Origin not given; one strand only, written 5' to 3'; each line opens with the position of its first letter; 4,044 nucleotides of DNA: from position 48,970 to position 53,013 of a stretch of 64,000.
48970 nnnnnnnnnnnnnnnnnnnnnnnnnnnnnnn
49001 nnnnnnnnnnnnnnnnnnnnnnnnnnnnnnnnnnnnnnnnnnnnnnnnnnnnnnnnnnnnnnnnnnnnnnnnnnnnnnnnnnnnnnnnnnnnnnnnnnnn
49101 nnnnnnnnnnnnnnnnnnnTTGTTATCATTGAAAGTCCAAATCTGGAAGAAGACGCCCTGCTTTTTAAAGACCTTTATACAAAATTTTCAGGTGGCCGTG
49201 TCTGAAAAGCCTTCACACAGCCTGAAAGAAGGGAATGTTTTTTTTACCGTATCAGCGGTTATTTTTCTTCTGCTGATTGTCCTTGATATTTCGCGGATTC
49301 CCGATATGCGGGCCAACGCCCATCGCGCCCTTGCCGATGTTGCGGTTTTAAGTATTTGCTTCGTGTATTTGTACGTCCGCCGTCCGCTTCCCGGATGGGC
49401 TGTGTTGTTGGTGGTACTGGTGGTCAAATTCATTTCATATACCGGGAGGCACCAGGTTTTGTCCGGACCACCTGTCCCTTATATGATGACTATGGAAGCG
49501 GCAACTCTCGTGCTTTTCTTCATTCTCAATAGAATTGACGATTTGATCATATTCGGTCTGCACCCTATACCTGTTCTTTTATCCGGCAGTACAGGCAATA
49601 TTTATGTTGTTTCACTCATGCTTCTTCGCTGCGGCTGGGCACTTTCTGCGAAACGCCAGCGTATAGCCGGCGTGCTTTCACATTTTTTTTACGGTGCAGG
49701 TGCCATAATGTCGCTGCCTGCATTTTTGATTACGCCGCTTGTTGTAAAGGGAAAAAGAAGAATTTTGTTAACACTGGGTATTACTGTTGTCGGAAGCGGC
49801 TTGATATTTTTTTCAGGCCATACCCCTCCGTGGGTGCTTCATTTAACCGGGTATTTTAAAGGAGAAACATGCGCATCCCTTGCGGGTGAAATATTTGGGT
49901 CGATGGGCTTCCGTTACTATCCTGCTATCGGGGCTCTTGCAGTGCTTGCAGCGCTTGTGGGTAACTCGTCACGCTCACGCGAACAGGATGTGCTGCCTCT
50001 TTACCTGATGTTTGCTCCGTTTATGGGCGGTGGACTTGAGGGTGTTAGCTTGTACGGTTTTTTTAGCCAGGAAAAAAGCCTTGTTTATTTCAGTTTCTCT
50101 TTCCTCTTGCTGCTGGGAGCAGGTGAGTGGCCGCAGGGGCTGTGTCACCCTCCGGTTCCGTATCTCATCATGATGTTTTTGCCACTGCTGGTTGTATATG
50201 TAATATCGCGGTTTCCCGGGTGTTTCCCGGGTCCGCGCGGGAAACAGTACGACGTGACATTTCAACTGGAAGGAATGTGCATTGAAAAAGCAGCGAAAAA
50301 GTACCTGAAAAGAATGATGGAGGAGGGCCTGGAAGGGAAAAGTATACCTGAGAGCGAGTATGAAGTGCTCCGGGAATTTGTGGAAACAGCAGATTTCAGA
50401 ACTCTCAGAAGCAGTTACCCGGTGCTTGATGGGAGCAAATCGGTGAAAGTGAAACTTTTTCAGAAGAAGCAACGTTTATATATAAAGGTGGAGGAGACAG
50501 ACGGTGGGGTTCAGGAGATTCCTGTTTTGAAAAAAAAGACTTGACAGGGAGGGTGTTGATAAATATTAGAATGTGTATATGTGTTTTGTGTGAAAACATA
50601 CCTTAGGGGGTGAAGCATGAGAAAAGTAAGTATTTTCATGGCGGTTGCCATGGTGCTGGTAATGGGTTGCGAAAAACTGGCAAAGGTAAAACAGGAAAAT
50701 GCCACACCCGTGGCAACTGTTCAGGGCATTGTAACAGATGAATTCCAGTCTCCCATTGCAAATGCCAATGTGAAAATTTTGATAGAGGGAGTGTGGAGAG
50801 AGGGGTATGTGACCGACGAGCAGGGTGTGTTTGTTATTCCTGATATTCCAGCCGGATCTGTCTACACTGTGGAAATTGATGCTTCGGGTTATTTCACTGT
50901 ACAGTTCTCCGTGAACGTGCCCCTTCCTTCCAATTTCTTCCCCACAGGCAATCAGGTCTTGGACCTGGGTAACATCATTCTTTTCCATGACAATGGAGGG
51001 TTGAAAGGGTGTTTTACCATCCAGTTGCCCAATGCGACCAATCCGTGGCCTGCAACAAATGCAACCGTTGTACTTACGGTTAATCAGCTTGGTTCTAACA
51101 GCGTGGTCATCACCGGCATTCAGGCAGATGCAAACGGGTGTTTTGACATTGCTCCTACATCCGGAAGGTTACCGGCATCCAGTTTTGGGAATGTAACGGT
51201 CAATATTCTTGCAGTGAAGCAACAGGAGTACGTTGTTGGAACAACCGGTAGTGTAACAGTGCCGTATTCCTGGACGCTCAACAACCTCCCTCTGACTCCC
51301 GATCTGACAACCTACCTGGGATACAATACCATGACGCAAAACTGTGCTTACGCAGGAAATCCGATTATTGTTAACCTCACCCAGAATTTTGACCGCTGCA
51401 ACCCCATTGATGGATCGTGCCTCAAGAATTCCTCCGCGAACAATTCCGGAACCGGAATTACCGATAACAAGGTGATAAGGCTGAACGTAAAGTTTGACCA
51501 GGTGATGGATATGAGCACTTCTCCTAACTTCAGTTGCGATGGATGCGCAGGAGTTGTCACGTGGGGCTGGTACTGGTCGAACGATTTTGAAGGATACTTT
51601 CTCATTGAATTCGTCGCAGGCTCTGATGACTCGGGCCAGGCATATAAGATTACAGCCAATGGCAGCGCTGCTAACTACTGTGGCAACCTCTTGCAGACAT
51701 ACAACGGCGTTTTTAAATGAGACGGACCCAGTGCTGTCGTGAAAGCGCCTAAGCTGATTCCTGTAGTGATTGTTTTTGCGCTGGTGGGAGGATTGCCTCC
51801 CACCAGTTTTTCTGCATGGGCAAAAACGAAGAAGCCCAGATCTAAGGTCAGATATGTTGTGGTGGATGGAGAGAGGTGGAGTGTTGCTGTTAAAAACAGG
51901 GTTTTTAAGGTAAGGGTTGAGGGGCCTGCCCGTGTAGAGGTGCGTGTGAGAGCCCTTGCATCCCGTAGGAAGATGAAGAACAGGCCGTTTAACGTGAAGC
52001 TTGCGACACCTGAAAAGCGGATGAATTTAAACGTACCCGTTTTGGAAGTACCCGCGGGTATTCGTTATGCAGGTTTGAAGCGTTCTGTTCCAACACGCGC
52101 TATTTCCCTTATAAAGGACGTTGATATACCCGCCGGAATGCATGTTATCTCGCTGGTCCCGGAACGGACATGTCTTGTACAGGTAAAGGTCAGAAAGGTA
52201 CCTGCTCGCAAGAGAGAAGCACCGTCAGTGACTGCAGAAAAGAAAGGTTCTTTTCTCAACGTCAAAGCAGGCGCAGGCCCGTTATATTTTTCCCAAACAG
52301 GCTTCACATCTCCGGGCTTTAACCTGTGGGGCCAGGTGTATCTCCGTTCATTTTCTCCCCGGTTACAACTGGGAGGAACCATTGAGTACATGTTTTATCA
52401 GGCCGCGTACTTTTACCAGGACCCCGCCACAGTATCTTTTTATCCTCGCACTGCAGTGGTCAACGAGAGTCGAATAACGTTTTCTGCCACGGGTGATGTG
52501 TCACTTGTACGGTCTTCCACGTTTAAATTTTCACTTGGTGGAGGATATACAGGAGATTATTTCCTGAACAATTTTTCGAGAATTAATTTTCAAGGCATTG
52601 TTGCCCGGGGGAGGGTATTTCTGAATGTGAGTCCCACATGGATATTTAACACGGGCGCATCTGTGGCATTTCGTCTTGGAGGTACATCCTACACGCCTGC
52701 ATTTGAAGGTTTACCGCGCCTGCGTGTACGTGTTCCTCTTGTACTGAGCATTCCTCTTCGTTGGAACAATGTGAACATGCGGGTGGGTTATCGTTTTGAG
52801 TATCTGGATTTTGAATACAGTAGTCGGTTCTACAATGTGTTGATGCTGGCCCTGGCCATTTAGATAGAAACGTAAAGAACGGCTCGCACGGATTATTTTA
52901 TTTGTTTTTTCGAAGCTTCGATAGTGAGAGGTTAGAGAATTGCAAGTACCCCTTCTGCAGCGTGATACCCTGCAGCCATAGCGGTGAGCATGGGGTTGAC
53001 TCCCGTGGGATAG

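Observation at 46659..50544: Four-gene translationally coupled operon built around a half-size ArsA/Get3-like ATPase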

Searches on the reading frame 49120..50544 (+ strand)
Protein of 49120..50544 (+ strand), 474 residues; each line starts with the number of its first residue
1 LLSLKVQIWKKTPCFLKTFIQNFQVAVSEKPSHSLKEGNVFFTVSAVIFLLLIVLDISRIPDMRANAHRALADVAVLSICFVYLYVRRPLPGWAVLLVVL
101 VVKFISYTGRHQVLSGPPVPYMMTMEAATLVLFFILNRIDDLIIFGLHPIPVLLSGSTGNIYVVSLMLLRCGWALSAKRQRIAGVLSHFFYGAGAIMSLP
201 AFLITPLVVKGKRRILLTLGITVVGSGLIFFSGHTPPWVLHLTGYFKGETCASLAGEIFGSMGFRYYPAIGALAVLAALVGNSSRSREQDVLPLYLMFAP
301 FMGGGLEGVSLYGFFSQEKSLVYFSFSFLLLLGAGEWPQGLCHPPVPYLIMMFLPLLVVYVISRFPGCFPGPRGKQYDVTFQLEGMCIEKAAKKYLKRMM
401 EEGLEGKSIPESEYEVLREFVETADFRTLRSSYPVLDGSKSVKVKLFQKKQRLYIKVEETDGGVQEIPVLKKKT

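Call 3: search_protein_families(library=pfam, proteins=[window:49120-50544:+], max_evalue=0.1)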
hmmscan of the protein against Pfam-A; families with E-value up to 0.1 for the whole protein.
window:49120-50544:+ (474 aa): 0 families

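Call 4: search_protein_families(library=ncbifam, proteins=[window:49120-50544:+], max_evalue=0.1)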
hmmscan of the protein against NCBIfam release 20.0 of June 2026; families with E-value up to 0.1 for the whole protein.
window:49120-50544:+ (474 aa): 0 families

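Call 16: find_homologous_proteins(query=window:49198-50541:+)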
Query window:49198-50541:+ (448 aa): 1 proteins with E <= 0.001 among 8000 candidates.
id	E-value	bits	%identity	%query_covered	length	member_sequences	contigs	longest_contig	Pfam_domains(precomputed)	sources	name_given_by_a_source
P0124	2.6e-295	997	100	100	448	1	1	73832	PF27306.1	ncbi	-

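Call 28: search_protein_representatives(protein=window:49198-50541:+)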
Query: 448 residues. Proteins with E-value up to 0.001 (for the whole library): 16; up to 1e-10: 3; up to 1e-30: 1. The best 16 are listed.
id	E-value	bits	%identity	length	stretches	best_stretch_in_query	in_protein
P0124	8.1e-296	997.0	100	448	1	1-448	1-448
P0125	8.5e-20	87.3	32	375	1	15-346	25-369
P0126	5.3e-18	81.4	30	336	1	15-336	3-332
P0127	3.1e-06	42.6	39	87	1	353-433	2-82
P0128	4.7e-06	42.0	35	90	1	354-430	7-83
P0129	6.2e-06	41.6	41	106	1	352-434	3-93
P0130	1.3e-05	40.6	41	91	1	353-423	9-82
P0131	3.2e-05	39.3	39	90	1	353-431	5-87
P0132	4.1e-05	38.9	35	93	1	353-426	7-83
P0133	7.3e-05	38.1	36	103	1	353-425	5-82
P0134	1.1e-04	37.5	32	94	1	351-429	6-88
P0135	1.2e-04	37.4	38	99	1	354-432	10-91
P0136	1.3e-04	37.2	40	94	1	352-424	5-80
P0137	1.7e-04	36.9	43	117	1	352-418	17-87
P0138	3.7e-04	35.8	35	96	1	353-432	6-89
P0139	5.2e-04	35.3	37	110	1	355-436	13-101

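Call 29: search_protein_families(library=pfam, proteins=[P0127, P0128, P0129, P0130, P0131, P0133, P0137, P0139, P0125, P0126], max_evalue=1)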
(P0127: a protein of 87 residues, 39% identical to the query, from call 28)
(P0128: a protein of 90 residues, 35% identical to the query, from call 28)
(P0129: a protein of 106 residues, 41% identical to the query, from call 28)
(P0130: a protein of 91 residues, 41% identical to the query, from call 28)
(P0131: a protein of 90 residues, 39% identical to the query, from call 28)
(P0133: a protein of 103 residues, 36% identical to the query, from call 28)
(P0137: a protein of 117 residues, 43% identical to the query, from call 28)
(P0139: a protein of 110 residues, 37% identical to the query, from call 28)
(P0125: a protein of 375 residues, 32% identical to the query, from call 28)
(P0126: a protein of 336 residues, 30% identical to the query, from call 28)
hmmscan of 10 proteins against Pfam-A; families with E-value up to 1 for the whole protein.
P0127 (87 aa): 0 families

P0128 (90 aa): 0 families

P0129 (106 aa): 0 families

P0130 (91 aa): 1 family
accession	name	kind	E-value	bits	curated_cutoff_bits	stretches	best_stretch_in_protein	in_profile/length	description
PF08659.16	KR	-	0.24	11.8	22.6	1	11-91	53-135/180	KR domain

P0131 (90 aa): 1 family
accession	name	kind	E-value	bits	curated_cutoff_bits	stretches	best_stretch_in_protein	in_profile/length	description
PF21243.3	ECT2_BRCT0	-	0.15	12.5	27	1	26-67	17-57/79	ECT2, BRCT0 domain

P0133 (103 aa): 1 family
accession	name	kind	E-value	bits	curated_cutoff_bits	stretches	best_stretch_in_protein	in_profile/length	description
PF11398.14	DUF2813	-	0.037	13.9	21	1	17-64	178-225/372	Protein of unknown function (DUF2813)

P0137 (117 aa): 1 family
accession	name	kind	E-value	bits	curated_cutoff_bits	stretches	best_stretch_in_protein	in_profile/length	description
PF14384.12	BrnA_antitoxin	-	0.086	13.7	26.1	0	8-29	26-48/68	BrnA antitoxin of type II toxin-antitoxin system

P0139 (110 aa): 0 families

P0125 (375 aa): 1 family
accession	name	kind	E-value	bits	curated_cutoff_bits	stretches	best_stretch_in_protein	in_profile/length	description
PF19311.4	KELAA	-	0.11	12.6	23.4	1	189-202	6-19/32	KELAA motif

P0126 (336 aa): 0 families

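Call 79: find_encoding_contigs(protein=P0131, flank=5000, max_places=4)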
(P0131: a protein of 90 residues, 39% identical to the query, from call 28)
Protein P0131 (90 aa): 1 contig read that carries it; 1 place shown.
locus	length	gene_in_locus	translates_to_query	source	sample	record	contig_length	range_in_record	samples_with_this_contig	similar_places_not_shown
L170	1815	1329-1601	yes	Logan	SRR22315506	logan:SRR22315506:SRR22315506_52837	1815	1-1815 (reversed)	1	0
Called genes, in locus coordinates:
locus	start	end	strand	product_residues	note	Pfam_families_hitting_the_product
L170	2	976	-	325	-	?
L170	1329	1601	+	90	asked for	PF27306:AF_2379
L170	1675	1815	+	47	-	?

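Call 80: predict_structure(alignment_id=A4)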
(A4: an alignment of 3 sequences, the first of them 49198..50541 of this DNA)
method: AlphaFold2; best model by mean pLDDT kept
length: 448 residues; sequences in the alignment: 3
mean_pLDDT: 47.5   pTM: 0.31
mean pLDDT of the five models: 47.5, 42.6, 40.0, 39.3, 37.3
residues with pLDDT >= 90: 0; 70-90: 58; 50-70: 91; < 50: 299
segments of 3 or more residues with pLDDT < 50: 1-13, 15-17, 23-42, 61-67, 79-100, 118-136, 148-197, 199-205, 207-350, 378-381, 445-448
pLDDT, mean of each block of 10 residues (from residue 1): 33 48 49 45 51 56 49 53 35 42 55 50 39 45 51 45 43 33 37 47 45 44 40 38 38 31 29 31 28 36 35 32 38 39 33 65 83 65 64 80 78 75 68 66 49
secondary structure, 60 per line:
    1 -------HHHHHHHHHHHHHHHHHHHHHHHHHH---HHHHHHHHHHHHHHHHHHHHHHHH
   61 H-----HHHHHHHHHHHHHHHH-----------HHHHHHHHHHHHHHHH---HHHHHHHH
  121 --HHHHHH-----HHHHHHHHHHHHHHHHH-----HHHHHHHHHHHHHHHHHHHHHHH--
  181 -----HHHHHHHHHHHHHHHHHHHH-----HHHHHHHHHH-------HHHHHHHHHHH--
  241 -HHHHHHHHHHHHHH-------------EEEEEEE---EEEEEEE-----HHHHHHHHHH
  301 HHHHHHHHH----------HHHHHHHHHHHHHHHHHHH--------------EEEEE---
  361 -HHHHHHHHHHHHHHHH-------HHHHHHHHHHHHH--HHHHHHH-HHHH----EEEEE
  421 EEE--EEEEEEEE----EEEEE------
elements in order: H8-33 H37-61 H67-82 H94-109 H113-120 H123-128 H134-150 H156-178 H186-205 H211-220 H228-238 H242-255 E269-275 E279-285 H291-309 H320-338 E353-357 H362-377 H385-397 H400-406 H408-411 E416-423 E426-433 E438-442

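Call 84: search_protein_families(library=padloc, proteins=[window:49198-50544:+], max_evalue=0.01)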
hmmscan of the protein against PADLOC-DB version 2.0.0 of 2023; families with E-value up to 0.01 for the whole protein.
window:49198-50544:+ (448 aa): 0 families

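Call 98: fold_search(model_id=the predicted structure, library=pdb)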
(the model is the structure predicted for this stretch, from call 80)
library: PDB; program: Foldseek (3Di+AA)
matches with E <= 10: 104; with E <= 0.001: 0
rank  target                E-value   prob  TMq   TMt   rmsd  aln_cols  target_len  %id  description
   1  9qih_A                1.0e+00  0.23  0.10  0.13  15.1       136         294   12  Structure of response regulator LvrC from Leptospira (released 2026-03-25)
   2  9qih_B                1.0e+00  0.23  0.10  0.13  15.2       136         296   12  Structure of response regulator LvrC from Leptospira (released 2026-03-25)
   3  5iji                  1.4e+00  0.07  0.11  0.17  28.8       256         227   16  Fragment of nitrate/nitrite sensor histidine kinase NarQ (WT) in symmetric holo state (released 2017-05-31)
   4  2pop_A                1.5e+00  0.08  0.08  0.09  15.7       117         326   15  The Crystal Structure of TAB1 and BIR1 complex (released 2007-07-03)
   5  6y7v_A                1.7e+00  0.33  0.20  0.36   7.5       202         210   11  Crystal structure of the KDEL receptor bound to HDEL peptide at pH 6.0 (released 2021-02-10)
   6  5jgp                  1.7e+00  0.08  0.11  0.18  28.9       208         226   15  Crystal structure of the nitrate/nitrite sensor NarQ fragment bound with iodide ions (released 2017-05-31)
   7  7oye_A                1.9e+00  0.21  0.20  0.33   7.7       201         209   13  Crystal structure of the KDEL receptor bound to HDEL peptide at pH 7.0 (released 2022-07-13)
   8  8cyk_A                1.9e+00  0.11  0.08  0.21  13.6       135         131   14  Crystal structure of hallucinated protein HALC1_878 (released 2022-09-28)
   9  4lds_A                2.0e+00  0.04  0.10  0.11  23.4       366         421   13  The inward-facing structure of the glucose transporter from Staphylococcus epidermidis (released 2013-10-16)
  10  9f63                  2.1e+00  0.03  0.10  0.11  22.4       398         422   14  Crystal structure of Saccharomyces cerevisiae pH nine-sensitive protein 1 (PNS1) (released 2024-05-15)
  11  7wsn_A                2.3e+00  0.06  0.13  0.12  23.9       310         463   12  Cryo-EM structure of human glucose transporter GLUT4 bound to cytochalasin B in detergent micelles (released 2022-05-18)
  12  8cyk_B                2.5e+00  0.10  0.09  0.22  13.4       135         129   13  Crystal structure of hallucinated protein HALC1_878 (released 2022-09-28)
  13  1txo_A                2.6e+00  0.06  0.08  0.12  16.1       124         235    9  Crystal structure of the Mycobacterium tuberculosis serine/threonine phosphatase PstP/Ppp at 1.95 A. (released 2004-11-23)
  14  2y5y_A                2.6e+00  0.03  0.11  0.13  24.2       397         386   12  Crystal structure of LacY in complex with an affinity inactivator (released 2011-06-15)
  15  6vbg_B                2.6e+00  0.02  0.10  0.11  21.4       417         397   13  Lactose permease complex with thiodigalactoside and nanobody 9043 (released 2020-11-25)
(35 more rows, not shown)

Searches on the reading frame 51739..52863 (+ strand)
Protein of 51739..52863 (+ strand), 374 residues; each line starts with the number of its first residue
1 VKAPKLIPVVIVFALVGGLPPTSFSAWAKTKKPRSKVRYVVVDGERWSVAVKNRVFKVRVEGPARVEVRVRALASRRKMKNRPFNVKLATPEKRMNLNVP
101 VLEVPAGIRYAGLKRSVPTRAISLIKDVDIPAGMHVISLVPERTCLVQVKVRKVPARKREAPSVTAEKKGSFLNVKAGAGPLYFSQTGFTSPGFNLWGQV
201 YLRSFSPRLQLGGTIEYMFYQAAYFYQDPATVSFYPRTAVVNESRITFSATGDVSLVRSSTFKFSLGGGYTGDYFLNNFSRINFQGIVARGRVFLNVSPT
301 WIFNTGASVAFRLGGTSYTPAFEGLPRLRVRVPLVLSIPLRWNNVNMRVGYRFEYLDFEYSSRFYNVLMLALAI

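Call 63: search_protein_families(library=pfam, proteins=[window:51739-52863:+], max_evalue=0.001)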
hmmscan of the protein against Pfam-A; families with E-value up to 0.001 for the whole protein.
window:51739-52863:+ (374 aa): 0 families

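Call 84: search_protein_families(library=padloc, proteins=[window:51739-52863:+], max_evalue=0.01)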
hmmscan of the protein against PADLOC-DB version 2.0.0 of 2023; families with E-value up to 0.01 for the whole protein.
window:51739-52863:+ (374 aa): 0 families
